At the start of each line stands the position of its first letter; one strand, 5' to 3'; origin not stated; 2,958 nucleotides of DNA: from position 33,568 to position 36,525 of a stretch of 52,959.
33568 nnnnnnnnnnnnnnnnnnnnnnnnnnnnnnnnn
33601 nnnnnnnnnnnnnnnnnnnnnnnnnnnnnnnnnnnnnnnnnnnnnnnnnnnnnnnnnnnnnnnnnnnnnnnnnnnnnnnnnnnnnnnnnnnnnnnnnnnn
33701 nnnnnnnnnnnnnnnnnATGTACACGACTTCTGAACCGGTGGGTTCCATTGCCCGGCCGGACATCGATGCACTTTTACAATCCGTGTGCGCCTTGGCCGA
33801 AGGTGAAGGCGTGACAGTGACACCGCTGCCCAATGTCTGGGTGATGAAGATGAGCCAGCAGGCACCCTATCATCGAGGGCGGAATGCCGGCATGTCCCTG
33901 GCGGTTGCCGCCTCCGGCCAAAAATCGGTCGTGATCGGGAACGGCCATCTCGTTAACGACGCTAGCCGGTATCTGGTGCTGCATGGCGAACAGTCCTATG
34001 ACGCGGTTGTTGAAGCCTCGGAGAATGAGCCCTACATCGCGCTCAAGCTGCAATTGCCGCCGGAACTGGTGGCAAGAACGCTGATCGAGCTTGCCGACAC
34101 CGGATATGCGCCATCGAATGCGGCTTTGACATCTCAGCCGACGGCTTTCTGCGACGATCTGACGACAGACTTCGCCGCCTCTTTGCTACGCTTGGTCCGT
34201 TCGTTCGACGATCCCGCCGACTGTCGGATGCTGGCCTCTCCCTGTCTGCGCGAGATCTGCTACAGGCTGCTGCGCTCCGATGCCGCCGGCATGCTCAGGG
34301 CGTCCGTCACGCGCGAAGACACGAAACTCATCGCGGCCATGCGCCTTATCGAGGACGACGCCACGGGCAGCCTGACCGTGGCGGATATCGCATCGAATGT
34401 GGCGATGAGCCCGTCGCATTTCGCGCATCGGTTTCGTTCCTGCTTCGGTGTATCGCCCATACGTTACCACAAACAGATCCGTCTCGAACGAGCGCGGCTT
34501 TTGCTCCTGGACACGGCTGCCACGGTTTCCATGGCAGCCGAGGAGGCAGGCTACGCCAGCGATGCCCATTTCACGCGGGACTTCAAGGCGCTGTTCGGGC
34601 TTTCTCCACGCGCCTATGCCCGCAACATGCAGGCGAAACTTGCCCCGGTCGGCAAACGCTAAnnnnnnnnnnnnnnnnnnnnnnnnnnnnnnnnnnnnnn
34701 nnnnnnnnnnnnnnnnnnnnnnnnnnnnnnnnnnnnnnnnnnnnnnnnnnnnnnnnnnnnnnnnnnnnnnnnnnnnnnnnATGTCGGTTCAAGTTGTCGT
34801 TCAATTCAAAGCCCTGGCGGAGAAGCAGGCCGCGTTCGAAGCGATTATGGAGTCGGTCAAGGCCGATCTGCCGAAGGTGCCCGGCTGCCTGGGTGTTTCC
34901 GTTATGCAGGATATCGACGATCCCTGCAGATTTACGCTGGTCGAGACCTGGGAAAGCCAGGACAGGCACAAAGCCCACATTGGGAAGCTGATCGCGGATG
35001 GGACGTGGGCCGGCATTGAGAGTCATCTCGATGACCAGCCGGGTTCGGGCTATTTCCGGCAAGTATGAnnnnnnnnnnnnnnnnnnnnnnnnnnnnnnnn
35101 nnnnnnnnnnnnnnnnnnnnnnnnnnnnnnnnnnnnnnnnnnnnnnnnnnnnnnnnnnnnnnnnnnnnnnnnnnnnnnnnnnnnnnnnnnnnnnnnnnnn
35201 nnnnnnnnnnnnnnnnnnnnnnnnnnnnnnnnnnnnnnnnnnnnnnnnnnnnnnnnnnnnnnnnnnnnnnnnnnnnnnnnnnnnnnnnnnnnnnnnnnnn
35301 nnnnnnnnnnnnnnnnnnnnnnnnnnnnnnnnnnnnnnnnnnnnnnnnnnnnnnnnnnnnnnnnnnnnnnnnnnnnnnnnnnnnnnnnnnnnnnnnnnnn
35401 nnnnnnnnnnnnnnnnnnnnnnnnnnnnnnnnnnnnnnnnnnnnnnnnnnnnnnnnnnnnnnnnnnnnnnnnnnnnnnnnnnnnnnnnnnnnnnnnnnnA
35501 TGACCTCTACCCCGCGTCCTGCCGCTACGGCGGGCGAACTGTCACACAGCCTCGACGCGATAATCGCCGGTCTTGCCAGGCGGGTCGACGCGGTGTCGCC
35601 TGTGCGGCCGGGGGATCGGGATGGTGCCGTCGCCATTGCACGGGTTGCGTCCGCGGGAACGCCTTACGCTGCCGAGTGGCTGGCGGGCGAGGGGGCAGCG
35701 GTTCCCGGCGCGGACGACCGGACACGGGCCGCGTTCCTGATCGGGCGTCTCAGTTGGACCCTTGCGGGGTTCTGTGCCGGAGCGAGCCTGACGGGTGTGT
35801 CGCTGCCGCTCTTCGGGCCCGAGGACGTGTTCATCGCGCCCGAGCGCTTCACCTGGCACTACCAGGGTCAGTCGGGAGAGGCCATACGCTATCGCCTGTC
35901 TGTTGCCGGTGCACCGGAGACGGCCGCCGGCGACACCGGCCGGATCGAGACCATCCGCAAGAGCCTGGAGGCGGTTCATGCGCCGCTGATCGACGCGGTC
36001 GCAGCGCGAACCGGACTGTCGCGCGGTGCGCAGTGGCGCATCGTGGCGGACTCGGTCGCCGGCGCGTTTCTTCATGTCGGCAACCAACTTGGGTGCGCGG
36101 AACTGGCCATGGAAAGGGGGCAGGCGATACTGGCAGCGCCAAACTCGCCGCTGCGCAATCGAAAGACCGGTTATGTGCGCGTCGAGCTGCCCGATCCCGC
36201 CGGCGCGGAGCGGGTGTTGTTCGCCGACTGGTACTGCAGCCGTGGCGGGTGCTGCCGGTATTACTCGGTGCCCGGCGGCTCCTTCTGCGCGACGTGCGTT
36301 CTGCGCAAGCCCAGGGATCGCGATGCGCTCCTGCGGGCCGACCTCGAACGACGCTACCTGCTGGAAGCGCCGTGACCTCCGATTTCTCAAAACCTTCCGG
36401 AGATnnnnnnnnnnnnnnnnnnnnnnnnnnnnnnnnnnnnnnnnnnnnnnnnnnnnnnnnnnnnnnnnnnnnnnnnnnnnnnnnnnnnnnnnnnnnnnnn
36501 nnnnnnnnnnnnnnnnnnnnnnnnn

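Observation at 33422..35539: Diverged ~270-280 bp direct repeats bracket an AraC + ABM-monooxygenase insert between ugpC and fhuF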

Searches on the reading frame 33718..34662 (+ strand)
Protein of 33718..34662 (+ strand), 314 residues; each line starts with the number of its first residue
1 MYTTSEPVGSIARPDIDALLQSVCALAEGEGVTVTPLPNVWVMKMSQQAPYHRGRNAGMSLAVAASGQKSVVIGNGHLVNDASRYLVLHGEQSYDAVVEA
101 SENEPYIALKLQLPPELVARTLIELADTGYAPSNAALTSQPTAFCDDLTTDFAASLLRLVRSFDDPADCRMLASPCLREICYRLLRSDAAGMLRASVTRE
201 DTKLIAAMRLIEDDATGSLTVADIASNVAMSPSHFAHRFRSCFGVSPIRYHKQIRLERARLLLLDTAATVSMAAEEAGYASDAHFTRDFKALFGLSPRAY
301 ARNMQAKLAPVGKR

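Call 6: search_protein_families(library=pfam, proteins=[window:33718-34662:+])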
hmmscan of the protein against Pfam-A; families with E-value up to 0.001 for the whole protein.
window:33718-34662:+ (314 aa): 4 families
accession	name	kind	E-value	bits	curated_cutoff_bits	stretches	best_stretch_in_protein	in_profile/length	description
PF06719.19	AraC_N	-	2.3e-25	89.4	24.2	1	36-190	1-148/150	AraC-type transcriptional regulator N-terminus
PF12833.13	HTH_18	-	6e-23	81.4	33.6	1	225-302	2-79/80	Helix-turn-helix domain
PF00165.29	HTH_AraC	-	1.9e-19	69.8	26.6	2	211-250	1-40/42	Bacterial regulatory helix-turn-helix proteins, AraC family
PF00440.29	TetR_N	-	0.00019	21.6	24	0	206-241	4-39/47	Bacterial regulatory proteins, tetR family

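Call 7: search_protein_families(library=ncbifam, proteins=[window:33718-34662:+])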
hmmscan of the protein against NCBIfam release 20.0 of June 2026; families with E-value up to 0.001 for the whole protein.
window:33718-34662:+ (314 aa): 28 families (the best 25 are shown)
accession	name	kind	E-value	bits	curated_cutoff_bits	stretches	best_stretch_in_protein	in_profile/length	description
NF007860.0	PRK10572.1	equivalog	1.9e-18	66.3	208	1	197-306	178-287/292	arabinose operon transcriptional regulator AraC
NF006902.0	PRK09393.1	equivalog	1.7e-15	57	425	1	196-307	212-325/327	transcriptional regulator FtrA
TIGR04094.1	adjacent_YSIRK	equivalog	9.4e-14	51.2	200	1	202-300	284-382/383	YSIRK-targeted surface antigen transcriptional regulator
NF047788.1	TransRegPocR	equivalog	3.5e-12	46.2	500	1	195-304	182-291/296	transcriptional regulator PocR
NF052371.1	TransRegGbdRPseu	equivalog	3.8e-12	45.9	480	1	194-304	217-327/365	choline metabolism transcriptional regulator GbdR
NF047455.1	TF_Staph_AryK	equivalog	4e-12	45.2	850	1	196-306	151-261/759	transcriptional regulator AryK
NF049932.1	TranspRegBtr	equivalog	1.8e-11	43.3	900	1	202-313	162-275/531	bacillibactin transport transcriptional regulator Btr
NF040475.1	chlor_reg_RclR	equivalog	2.7e-11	43.3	400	1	216-306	191-281/284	reactive chlorine-specific transcriptional regulator RclR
NF011964.0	PRK15435.1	equivalog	1.5e-10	40.6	345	1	201-303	84-183/354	bifunctional DNA-binding transcriptional regulator/O6-methylguanine-DNA methyltransferase Ada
NF033869.1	viru_reg_Rsp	equivalog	4.3e-10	38.7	400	1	200-305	145-250/701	AraC family transcriptional regulator Rsp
NF010028.0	PRK13503.1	equivalog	2.1e-09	37.2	288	1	160-305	128-274/278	HTH-type transcriptional activator RhaS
NF041686.2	ant_diox_reg_AndR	equivalog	9.2e-09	35.3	350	1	206-300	221-317/321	anthranilate 1,2-dioxygenase regulatory protein AndR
NF007693.0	PRK10371.1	equivalog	1.2e-08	34.5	253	1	190-306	185-302/309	transcriptional regulator MelR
TIGR02297.1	HpaA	equivalog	7.3e-08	32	274.65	1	177-301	160-285/287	4-hydroxyphenylacetate catabolism regulatory protein HpaA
NF010026.0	PRK13501.1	equivalog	2.1e-06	27.1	363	1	204-304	178-278/290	HTH-type transcriptional activator RhaR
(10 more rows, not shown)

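Call 15: find_homologous_proteins(query=window:33718-34662:+)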
Query window:33718-34662:+ (314 aa): 352 proteins with E <= 0.001 among 8000 candidates; the best 120 are listed.
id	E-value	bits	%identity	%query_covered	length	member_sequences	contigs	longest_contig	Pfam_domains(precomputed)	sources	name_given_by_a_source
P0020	5.5e-202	687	100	100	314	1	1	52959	PF12833.14,PF06719.20,PF00165.30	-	-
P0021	1.7e-151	522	77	100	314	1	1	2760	PF12833.14,PF06719.20,PF00165.30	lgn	-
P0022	4.1e-151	520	77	100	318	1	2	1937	PF12833.14,PF06719.20,PF00165.30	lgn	-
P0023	1.7e-145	502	75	100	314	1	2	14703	PF12833.14,PF06719.20,PF00165.30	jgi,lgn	jgi:AraC-like DNA-binding protein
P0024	2.8e-140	485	72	100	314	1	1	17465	PF12833.14,PF06719.20,PF00165.30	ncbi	-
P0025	1.6e-138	479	75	98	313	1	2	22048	PF12833.14,PF06719.20,PF00165.30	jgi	-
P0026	1.7e-138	479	72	98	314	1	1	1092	PF12833.14,PF06719.20,PF00165.30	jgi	jgi:AraC-like DNA-binding protein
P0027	3.2e-138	478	73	95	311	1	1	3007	PF12833.14,PF06719.20,PF00165.30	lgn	-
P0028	5.5e-135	467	70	99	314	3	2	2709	PF12833.14,PF06719.20,PF00165.30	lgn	-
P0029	1.1e-132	460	69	98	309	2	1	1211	PF12833.14,PF06719.20,PF00165.30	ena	-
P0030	3.3e-132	458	70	96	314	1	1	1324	PF12833.14,PF06719.20,PF00165.30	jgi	-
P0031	3.4e-130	452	66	100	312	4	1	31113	PF12833.14,PF06719.20,PF00165.30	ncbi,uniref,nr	ncbi:AraC family transcriptional regulator [Rhizobium ecuadorense]|uniref:AraC family transcriptiona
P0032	4.8e-130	451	70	95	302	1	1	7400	PF12833.14,PF06719.20,PF00165.30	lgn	-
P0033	5.6e-130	451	71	93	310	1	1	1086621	PF12833.14,PF06719.20,PF00165.30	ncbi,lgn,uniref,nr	ncbi:AraC family transcriptional regulator (plasmid) [Rhizobium sp. 32-5/1]|uniref:AraC family trans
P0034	6.3e-129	447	71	98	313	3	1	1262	PF12833.14,PF06719.20,PF00165.30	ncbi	-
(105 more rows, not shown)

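Call 16: find_encoding_contigs(protein=P0023, flank=8000, max_places=3)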
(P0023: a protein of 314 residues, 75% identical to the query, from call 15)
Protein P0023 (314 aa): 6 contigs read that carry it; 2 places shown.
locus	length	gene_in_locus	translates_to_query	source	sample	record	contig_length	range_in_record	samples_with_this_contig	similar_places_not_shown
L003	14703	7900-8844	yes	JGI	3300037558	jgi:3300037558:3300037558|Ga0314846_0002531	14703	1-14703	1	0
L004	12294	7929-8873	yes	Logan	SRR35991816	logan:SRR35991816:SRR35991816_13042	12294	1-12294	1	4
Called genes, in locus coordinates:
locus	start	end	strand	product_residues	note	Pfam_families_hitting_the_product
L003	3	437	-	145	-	?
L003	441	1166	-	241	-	PF24686:FLQE3_permease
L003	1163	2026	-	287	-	PF00005:ABC_tran, PF13304:AAA_21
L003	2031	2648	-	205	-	PF00440:TetR_N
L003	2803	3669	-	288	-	PF05368:NmrA, PF13460:NAD_binding_10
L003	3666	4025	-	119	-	PF00903:Glyoxalase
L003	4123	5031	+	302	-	PF00126:HTH_1, PF03466:LysR_substrate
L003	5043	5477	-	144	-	PF20066:Glyoxalase_8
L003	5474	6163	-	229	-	PF01554:MatE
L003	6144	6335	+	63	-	-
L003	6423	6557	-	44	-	-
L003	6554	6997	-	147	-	-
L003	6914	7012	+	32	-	-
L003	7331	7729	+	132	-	PF12680:SnoaL_2, PF13474:SnoaL_3, PF14534:DUF4440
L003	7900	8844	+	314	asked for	PF06719:AraC_N, PF00165:HTH_AraC, PF12833:HTH_18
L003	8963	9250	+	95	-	PF03992:ABM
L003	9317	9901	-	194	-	PF01872:RibD_C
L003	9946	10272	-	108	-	PF04993:TfoX_N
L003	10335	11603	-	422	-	PF04542:Sigma70_r2, PF08281:Sigma70_r4_2, PF20239:DUF6596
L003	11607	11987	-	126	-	PF03795:YCII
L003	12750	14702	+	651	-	?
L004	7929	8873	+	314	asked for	PF06719:AraC_N, PF00165:HTH_AraC, PF12833:HTH_18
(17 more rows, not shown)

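Call 17: find_encoding_contigs(protein=P0025, flank=8000, max_places=3)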
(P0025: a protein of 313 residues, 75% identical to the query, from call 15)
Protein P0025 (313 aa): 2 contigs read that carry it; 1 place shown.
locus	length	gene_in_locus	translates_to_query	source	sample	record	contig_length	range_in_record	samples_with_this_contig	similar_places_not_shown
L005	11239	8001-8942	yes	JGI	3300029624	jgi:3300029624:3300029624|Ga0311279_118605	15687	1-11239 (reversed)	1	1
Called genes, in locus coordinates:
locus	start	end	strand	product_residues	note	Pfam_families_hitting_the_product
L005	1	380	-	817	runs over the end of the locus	PF00403:HMA, PF00122:E1-E2_ATPase, PF00702:Hydrolase, PF08282:Hydrolase_3 (faint)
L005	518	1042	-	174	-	-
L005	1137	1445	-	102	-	-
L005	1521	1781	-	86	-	-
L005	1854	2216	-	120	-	PF09458:H_lectin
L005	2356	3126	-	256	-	PF01841:Transglut_core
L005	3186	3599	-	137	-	-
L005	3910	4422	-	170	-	PF08327:AHSA1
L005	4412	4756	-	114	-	PF12840:HTH_20, PF01022:HTH_5 (weak)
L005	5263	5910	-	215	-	-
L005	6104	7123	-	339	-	PF00291:PALP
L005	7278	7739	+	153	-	PF13404:HTH_AsnC-type, PF13412:HTH_24, PF01037:AsnC_trans_reg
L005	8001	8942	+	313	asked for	PF06719:AraC_N, PF00165:HTH_AraC, PF12833:HTH_18, PF00165:HTH_AraC (weak)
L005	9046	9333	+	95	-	PF03992:ABM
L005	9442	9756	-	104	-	-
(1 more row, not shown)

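Call 18: find_encoding_contigs(protein=P0024, flank=8000, max_places=3)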
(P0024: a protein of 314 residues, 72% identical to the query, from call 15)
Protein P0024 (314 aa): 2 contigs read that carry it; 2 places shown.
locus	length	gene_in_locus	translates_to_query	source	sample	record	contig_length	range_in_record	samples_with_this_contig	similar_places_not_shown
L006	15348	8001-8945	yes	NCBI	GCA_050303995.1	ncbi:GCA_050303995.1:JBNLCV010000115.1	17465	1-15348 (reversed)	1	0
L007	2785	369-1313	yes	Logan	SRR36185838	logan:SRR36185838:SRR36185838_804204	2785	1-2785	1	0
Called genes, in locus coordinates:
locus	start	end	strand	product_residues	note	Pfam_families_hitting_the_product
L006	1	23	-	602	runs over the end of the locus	PF13667:ThiC-associated, PF01964:ThiC_Rad_SAM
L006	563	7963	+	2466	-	-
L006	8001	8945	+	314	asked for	PF06719:AraC_N, PF00165:HTH_AraC, PF12833:HTH_18, PF00165:HTH_AraC (weak)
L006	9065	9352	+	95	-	PF03992:ABM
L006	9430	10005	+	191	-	PF06445:GyrI-like, PF14526:Cass2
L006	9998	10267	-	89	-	-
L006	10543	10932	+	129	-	PF01022:HTH_5, PF01047:MarR (weak), PF12802:MarR_2, PF12840:HTH_20, PF13412:HTH_24 (weak)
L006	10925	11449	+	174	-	PF08327:AHSA1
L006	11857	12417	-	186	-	-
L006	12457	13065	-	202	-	PF02798:GST_N, PF13417:GST_N_3, PF13409:GST_N_2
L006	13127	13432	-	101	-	PF04993:TfoX_N (weak)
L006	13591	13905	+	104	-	PF01022:HTH_5, PF01047:MarR, PF12802:MarR_2, PF12840:HTH_20, PF13412:HTH_24, PF25212:HVO_A0114, PF01978:TrmB (weak), PF08279:HTH_11 (weak)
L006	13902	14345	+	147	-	PF08327:AHSA1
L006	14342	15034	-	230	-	PF09365:DUF2461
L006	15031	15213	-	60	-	-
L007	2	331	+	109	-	?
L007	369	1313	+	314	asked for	PF06719:AraC_N, PF00165:HTH_AraC, PF12833:HTH_18, PF00165:HTH_AraC (weak)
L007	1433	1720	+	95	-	PF03992:ABM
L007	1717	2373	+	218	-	PF06445:GyrI-like, PF14526:Cass2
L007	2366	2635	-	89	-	-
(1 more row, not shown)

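Call 29: search_protein_families(library=pfam, proteins=[L003:12750-14702:+])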
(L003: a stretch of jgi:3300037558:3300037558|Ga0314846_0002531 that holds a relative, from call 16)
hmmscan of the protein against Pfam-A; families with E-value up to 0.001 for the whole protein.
L003:12750-14702:+ (651 aa): 5 families
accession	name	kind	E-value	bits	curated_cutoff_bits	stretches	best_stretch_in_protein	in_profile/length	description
PF02739.22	5_3_exonuc_N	-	1.5e-54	184.6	34.3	1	19-185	2-164/164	5'-3' exonuclease, N-terminal resolvase-like domain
PF01612.26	DNA_pol_A_exo1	-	3e-33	115.5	23.6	1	372-565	1-172/173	3'-5' exonuclease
PF01367.25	5_3_exonuc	-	2.8e-31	108.3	40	1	186-281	1-96/97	5'-3' exonuclease, C-terminal SAM fold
PF00476.26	DNA_pol_A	-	1.7e-07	31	34.3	1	598-650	2-54/381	DNA polymerase family A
PF22619.2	DNA_polI_exo1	-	4e-07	30.4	27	1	453-515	38-101/140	DNA polymerase I, ribonuclease H-like domain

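Call 42: search_solved_structures(query=window:33718-34662:+, max_evalue=0.001)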
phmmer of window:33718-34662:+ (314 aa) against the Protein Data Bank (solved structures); distinct sequences matched with E-value up to 0.001: 11.
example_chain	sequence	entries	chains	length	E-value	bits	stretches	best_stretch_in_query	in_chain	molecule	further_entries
2k9s_A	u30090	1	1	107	4.7e-11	45.8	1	205-300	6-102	Arabinose operon regulatory protein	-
3oio_A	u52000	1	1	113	5e-10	42.4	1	202-300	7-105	Transcriptional regulator (AraC-type DNA-binding domain-containing proteins)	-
6swi_A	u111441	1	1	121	4.7e-09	39.3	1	216-304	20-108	Two-component response regulator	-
3mn2_A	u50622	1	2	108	7.1e-08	35.4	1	217-298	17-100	probable AraC family transcriptional regulator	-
12aw_A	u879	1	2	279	1.1e-07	34.7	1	197-303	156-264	HYBRID TWO-COMPONENT SYSTEM PROTEIN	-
3lsg_A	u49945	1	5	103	1e-06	31.6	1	209-301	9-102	Two-component response regulator yesN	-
7r3w_A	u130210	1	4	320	3.8e-06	29.7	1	219-302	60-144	Putative bacterial regulatory helix-turn-helix protein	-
4fe4_A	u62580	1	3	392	3e-05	26.8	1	200-301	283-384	Xylose operon regulatory protein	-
4fe7_A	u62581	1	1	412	3.2e-05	26.7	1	200-301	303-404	Xylose operon regulatory protein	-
3mkl_A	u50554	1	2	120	0.00027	23.7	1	210-306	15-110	HTH-type transcriptional regulator gadX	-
3w6v_A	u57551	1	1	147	0.0008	22.1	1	220-307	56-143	AdpA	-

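Call 61: find_encoding_contigs(protein=P0021, flank=5000, max_places=3)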
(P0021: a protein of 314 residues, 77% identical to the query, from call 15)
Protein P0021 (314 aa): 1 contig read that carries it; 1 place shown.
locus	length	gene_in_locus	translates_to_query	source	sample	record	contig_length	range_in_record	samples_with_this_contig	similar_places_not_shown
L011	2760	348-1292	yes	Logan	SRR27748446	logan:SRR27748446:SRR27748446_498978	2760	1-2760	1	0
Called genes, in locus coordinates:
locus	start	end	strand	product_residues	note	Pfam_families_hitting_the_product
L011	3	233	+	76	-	?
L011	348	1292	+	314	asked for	PF06719:AraC_N, PF00165:HTH_AraC, PF12833:HTH_18, PF00165:HTH_AraC (weak)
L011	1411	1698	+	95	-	PF03992:ABM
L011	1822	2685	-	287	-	PF01488:Shikimate_DH (weak), PF03446:NAD_binding_2, PF03807:F420_oxidored, PF14833:NAD_binding_11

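Call 62: find_encoding_contigs(protein=P0022, flank=5000, max_places=3)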
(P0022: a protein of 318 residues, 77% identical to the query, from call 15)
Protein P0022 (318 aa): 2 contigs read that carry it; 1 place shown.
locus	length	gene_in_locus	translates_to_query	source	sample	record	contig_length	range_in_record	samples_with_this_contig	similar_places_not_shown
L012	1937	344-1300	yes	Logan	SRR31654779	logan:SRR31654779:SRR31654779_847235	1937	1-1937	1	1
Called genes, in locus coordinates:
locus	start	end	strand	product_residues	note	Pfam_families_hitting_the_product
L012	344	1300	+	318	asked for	PF06719:AraC_N, PF00165:HTH_AraC, PF12833:HTH_18, PF00165:HTH_AraC (weak)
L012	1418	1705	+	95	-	PF03992:ABM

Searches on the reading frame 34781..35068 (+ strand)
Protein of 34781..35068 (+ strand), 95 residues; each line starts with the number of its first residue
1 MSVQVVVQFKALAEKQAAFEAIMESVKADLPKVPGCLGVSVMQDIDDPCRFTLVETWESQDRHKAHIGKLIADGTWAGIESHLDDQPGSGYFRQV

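Call 6: search_protein_families(library=pfam, proteins=[window:34781-35068:+])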
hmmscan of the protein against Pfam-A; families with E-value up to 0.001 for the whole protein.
window:34781-35068:+ (95 aa): 1 family
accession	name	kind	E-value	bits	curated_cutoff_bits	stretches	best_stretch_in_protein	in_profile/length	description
PF03992.22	ABM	-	4e-14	53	23.1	1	4-66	3-66/78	Antibiotic biosynthesis monooxygenase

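Call 7: search_protein_families(library=ncbifam, proteins=[window:34781-35068:+])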
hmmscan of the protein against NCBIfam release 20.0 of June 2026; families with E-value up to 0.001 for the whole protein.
window:34781-35068:+ (95 aa): 0 families

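Call 41: search_solved_structures(query=window:34781-35068:+, max_evalue=0.01)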
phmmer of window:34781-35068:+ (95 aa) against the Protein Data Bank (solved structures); distinct sequences matched with E-value up to 0.01: 3.
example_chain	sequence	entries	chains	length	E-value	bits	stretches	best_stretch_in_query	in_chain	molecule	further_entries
3gz7_A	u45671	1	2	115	2.1e-05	27.8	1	9-68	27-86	Putative antibiotic biosynthesis monooxygenase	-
4dn9_A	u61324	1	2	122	9.7e-05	25.7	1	28-68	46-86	Antibiotic biosynthesis monooxygenase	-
4dpo_A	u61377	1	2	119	0.0025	21.2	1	2-67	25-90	Conserved protein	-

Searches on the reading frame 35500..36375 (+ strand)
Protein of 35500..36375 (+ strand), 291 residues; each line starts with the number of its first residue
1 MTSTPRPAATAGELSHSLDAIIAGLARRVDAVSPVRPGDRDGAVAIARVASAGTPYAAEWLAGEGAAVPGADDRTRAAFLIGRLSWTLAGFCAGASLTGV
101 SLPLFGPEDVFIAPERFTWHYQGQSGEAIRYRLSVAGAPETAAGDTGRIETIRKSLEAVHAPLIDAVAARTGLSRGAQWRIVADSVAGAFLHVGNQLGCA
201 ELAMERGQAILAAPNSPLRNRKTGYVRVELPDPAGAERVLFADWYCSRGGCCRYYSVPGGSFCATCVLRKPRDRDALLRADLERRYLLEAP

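Call 6: search_protein_families(library=pfam, proteins=[window:35500-36375:+])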
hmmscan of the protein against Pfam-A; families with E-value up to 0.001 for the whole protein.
window:35500-36375:+ (291 aa): 1 family
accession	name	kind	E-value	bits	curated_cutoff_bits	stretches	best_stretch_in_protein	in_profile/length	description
PF11575.13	FhuF_C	-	2.9e-05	24.2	20.5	1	248-268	1-21/21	FhuF 2Fe-2S C-terminal domain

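Call 7: search_protein_families(library=ncbifam, proteins=[window:35500-36375:+])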
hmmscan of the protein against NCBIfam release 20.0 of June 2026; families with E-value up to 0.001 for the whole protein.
window:35500-36375:+ (291 aa): 0 families

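Call 8: find_related_loci(query=window:35500-36375:+, collection=genome_contigs, flank=8000)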
Query window:35500-36375:+ (291 aa) in genome_contigs; peptide patterns used: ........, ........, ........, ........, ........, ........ (x = any residue, [..] = any of these).
525 stretches matched a pattern; 1 encode a relative of the query (tblastn E <= 1e-3); 1 distinct loci.
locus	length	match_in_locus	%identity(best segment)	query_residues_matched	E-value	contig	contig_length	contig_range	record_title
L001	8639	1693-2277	39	60-276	2e-35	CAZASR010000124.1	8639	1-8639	MAG TPA_asm: uncultured Devosia sp. isolate SRP263527_co2_191 genome assembly, contig: NODE_7680_length_8639_cov_10.7346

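Call 9: find_encoding_contigs(protein=window:35500-36375:+, flank=10000, max_places=10)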
Protein window:35500-36375:+ (291 aa): no gene with exactly this product is on record in the collection.

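Call 11: find_homologous_proteins(query=window:35500-36375:+)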
Query window:35500-36375:+ (291 aa): 19 proteins with E <= 0.001 among 8000 candidates.
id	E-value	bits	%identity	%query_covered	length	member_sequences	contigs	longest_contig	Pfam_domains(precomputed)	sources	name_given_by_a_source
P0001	1.2e-188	644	100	100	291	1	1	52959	-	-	-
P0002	6.9e-42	162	40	82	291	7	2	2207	-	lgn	-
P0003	5.0e-40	156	41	91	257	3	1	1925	PF11575.14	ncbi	-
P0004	7.8e-36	142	40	89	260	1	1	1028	-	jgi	jgi:hypothetical protein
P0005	7.3e-35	139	38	90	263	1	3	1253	-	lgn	-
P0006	2.9e-34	137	38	92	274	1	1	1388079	-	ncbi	-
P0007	5.8e-33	133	37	94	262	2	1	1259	-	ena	-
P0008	2.8e-32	130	37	90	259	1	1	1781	-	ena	-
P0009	2.5e-31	127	35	89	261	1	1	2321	PF11575.14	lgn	-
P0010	4.7e-31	126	36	93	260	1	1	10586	PF11575.14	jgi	jgi:hypothetical protein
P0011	2.1e-30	124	37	90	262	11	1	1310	-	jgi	jgi:hypothetical protein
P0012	3.3e-30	124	35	90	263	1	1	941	-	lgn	-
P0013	4.6e-30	123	40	75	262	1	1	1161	-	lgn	-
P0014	2.9e-28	117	37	90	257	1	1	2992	-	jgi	jgi:hypothetical protein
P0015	1.8e-27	115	32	87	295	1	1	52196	-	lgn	-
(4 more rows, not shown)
